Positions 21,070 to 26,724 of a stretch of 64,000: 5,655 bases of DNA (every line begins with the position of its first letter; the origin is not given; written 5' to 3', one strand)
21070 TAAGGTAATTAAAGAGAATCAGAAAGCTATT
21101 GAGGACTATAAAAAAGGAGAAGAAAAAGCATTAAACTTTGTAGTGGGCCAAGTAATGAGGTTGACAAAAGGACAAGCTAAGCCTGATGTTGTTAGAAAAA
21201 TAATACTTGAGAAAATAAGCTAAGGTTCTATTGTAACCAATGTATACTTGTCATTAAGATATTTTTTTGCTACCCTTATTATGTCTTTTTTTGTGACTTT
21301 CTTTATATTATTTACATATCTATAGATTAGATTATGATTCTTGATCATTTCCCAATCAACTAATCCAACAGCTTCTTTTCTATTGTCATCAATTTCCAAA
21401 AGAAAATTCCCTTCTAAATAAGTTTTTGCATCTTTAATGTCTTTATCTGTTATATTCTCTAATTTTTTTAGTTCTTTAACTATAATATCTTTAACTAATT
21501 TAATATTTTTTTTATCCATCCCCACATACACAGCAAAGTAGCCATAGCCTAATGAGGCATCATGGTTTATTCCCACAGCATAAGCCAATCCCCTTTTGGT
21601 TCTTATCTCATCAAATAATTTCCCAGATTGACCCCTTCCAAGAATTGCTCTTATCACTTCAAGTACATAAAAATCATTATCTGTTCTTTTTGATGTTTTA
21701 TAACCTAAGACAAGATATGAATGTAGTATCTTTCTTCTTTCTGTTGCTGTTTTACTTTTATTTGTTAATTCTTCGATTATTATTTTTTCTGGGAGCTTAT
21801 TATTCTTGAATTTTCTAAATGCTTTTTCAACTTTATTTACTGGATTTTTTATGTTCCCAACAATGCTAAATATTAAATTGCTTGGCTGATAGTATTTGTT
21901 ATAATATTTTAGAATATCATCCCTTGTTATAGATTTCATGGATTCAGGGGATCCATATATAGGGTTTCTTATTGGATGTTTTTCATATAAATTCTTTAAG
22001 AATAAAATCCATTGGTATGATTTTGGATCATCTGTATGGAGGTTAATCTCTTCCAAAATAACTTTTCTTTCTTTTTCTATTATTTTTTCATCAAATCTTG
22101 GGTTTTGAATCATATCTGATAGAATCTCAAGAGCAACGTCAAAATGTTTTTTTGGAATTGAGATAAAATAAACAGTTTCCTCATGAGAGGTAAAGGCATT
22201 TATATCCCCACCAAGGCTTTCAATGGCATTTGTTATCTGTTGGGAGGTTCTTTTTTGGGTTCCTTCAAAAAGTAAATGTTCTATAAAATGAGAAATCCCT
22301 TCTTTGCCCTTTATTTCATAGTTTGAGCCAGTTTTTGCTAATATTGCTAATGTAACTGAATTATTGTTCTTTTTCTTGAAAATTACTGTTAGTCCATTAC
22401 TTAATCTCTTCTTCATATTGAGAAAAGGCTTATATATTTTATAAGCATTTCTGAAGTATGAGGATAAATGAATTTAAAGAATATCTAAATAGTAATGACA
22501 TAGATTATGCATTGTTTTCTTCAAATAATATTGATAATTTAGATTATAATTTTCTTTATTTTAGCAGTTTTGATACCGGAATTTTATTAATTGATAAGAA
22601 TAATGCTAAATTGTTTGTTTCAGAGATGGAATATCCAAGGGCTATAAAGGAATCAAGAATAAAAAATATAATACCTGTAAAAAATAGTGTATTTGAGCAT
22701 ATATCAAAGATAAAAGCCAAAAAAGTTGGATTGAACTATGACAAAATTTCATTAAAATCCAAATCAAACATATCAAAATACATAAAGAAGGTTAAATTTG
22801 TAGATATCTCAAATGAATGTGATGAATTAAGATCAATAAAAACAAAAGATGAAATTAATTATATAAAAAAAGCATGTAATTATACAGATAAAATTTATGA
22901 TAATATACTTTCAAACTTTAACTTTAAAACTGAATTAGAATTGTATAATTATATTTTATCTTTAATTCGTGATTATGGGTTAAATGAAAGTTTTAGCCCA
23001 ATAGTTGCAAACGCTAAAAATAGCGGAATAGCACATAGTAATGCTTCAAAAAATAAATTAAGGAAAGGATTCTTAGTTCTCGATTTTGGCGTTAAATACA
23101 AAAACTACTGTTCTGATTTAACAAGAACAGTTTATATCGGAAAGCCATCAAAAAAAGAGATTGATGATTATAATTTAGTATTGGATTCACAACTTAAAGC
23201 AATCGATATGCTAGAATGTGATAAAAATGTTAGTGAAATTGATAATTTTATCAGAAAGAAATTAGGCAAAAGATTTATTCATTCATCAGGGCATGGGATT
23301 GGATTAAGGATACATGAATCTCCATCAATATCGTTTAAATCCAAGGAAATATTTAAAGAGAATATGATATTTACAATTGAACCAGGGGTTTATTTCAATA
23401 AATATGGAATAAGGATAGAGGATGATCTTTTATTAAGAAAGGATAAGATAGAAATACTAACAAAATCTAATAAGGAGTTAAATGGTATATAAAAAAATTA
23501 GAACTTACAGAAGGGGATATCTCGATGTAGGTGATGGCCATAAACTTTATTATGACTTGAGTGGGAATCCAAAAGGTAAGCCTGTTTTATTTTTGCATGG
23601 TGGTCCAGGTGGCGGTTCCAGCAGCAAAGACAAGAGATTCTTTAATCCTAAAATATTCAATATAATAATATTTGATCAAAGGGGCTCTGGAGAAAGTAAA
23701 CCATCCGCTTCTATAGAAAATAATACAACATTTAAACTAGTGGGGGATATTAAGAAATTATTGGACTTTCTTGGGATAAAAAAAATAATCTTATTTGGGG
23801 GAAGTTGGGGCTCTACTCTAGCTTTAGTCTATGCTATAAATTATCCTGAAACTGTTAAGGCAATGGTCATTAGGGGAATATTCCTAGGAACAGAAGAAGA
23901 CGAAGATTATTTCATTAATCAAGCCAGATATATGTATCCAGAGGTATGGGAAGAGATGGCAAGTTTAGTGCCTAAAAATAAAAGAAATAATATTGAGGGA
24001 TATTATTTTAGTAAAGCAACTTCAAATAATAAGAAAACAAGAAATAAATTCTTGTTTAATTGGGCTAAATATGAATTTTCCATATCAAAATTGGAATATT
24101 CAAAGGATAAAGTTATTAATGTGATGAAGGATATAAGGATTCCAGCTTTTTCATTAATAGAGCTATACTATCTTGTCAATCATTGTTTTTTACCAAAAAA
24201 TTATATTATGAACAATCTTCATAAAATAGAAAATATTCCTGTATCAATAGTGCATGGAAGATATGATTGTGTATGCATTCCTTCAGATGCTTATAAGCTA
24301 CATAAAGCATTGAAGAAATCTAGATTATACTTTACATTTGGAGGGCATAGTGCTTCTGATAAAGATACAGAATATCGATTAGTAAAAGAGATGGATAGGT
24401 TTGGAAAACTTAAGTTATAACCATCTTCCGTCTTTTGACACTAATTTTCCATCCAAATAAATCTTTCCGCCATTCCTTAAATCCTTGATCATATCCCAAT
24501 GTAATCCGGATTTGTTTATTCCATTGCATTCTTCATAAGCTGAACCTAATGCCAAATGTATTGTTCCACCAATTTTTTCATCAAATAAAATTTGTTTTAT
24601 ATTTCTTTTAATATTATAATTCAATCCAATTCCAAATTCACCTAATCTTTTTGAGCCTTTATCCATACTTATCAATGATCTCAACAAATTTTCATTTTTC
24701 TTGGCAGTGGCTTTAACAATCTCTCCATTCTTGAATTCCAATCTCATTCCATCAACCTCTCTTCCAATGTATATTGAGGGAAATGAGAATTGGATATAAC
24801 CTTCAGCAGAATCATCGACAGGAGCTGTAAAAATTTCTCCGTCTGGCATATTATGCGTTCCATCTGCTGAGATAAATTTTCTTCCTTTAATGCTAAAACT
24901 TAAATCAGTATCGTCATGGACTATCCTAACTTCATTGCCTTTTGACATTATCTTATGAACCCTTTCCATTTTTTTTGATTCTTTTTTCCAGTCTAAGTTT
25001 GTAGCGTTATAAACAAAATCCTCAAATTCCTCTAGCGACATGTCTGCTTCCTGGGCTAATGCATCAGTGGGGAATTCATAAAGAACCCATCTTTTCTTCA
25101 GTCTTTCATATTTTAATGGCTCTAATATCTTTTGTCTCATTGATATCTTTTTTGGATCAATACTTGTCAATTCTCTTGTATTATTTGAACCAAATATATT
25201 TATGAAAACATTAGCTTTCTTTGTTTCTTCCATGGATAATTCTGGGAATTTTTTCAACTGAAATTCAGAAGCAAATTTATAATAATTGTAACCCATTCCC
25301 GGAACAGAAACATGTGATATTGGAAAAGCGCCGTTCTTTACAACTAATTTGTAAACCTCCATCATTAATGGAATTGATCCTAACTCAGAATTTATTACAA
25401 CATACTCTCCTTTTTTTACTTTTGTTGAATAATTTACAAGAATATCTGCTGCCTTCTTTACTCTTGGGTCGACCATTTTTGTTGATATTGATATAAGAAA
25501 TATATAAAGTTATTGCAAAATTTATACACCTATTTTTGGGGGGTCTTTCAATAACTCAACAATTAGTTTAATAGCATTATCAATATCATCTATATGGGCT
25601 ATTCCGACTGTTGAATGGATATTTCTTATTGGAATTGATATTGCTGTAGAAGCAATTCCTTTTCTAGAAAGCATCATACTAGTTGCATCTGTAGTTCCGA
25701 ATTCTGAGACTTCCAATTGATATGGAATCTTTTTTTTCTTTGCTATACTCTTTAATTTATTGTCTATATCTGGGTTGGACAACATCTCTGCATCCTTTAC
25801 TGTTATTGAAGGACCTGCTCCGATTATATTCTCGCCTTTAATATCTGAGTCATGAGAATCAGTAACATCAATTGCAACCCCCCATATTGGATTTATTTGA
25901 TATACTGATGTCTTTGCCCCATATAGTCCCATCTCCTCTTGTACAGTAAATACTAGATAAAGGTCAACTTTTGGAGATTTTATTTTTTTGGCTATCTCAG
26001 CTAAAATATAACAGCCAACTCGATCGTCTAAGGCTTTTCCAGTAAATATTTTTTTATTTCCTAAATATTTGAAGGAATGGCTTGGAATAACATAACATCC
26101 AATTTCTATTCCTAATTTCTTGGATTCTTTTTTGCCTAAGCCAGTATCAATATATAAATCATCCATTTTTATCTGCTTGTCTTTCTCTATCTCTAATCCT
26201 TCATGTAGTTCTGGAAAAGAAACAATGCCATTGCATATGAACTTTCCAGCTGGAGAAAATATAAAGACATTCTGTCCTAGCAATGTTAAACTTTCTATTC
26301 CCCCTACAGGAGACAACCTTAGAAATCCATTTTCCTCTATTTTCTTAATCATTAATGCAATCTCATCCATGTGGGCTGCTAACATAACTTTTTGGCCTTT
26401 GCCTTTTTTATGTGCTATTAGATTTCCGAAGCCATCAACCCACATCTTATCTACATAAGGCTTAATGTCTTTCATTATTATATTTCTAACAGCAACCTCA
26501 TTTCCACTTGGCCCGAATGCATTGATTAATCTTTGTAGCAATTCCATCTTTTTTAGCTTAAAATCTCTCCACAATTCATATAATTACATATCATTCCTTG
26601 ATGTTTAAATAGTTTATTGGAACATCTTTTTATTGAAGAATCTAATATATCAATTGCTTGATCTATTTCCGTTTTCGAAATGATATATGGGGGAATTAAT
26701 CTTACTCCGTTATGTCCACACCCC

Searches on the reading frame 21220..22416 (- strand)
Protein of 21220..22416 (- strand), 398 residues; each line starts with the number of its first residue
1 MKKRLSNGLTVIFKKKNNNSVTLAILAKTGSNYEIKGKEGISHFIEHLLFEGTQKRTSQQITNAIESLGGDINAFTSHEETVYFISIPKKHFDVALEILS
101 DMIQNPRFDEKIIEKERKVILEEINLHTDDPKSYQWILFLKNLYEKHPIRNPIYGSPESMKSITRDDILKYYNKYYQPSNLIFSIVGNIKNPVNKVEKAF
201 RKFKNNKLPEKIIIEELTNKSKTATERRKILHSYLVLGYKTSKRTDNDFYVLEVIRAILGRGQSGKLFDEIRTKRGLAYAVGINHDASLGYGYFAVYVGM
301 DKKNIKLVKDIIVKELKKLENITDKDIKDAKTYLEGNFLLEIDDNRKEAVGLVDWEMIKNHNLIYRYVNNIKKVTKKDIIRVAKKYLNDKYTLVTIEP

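Call 38: search_protein_families(library=pfam, proteins=[window:21220-22416:-], max_evalue=0.00001)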
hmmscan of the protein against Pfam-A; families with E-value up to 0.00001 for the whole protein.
window:21220-22416:- (398 aa): 2 families
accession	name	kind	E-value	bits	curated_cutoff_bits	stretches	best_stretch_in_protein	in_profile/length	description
PF00675.25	Peptidase_M16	-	6.7e-36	123.9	22.3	1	11-154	2-146/149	Insulinase (Peptidase family M16)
PF05193.26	Peptidase_M16_C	-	4.1e-33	115.2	23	1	162-332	1-179/181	Peptidase M16 inactive domain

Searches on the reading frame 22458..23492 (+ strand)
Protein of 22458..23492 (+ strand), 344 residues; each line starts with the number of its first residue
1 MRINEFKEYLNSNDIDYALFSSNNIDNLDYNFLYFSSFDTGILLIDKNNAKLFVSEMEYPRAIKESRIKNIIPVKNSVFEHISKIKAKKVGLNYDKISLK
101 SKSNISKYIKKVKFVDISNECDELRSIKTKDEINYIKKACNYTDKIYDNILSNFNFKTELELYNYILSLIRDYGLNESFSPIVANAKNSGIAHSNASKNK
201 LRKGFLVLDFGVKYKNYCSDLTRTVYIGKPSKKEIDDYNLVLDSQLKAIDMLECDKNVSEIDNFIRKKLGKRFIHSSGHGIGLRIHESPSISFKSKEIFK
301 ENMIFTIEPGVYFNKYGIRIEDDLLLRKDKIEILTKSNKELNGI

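Call 35: search_protein_families(library=pfam, proteins=[window:22458-23492:+], max_evalue=0.00001)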
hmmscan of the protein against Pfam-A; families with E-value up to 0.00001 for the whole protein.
window:22458-23492:+ (344 aa): 2 families
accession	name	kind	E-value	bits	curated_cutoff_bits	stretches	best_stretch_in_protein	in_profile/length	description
PF00557.29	Peptidase_M24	-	4.7e-47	160.9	23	1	135-327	2-207/208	Metallopeptidase family M24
PF01321.24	Creatinase_N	-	5e-14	53.4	22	1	2-127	1-128/128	Creatinase/Prolidase N-terminal domain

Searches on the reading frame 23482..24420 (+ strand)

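Call 35: search_protein_families(library=pfam, proteins=[window:23482-24420:+], max_evalue=0.00001)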
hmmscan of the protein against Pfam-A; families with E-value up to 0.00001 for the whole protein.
window:23482-24420:+ (312 aa): 3 families
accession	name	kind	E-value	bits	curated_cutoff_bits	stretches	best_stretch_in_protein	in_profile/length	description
PF00561.26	Abhydrolase_1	-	3e-27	96.3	25.8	1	33-286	1-234/245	alpha/beta hydrolase fold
PF12146.15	Hydrolase_4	-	5.8e-12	45.9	27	1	59-186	32-158/239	Serine aminopeptidase, S33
PF12697.13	Abhydrolase_6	-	2.2e-06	28.9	26.3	1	35-141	1-98/217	Alpha/beta hydrolase family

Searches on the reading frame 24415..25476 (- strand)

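Call 35: search_protein_families(library=pfam, proteins=[window:24415-25476:-], max_evalue=0.00001)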
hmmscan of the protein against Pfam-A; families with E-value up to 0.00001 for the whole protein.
window:24415-25476:- (353 aa): 1 family
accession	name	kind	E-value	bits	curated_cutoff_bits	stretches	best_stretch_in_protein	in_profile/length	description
PF02073.20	Peptidase_M29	-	2.2e-73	247.9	27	1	4-335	3-386/406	Thermophilic metalloprotease (M29)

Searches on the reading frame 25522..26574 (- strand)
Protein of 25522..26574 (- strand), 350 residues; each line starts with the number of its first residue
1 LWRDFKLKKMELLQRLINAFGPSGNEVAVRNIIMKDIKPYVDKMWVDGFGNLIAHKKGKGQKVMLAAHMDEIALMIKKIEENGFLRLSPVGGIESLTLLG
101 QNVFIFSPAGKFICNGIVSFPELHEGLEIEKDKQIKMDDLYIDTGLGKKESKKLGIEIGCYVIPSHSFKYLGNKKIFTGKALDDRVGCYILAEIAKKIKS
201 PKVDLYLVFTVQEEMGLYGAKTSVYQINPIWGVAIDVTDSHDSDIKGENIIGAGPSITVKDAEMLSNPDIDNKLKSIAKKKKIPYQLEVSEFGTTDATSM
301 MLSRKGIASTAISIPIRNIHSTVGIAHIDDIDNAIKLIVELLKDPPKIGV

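Call 35: search_protein_families(library=pfam, proteins=[window:25522-26574:-], max_evalue=0.00001)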
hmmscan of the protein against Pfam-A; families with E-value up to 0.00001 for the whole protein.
window:25522-26574:- (350 aa): 2 families
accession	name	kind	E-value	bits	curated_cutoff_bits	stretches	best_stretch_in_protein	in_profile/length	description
PF05343.19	Peptidase_M42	-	6.4e-90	301.6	23.2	1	50-337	1-292/292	M42 glutamyl aminopeptidase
PF04389.22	Peptidase_M28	-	3.8e-06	27.2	21.3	0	181-242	30-93/193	Peptidase family M28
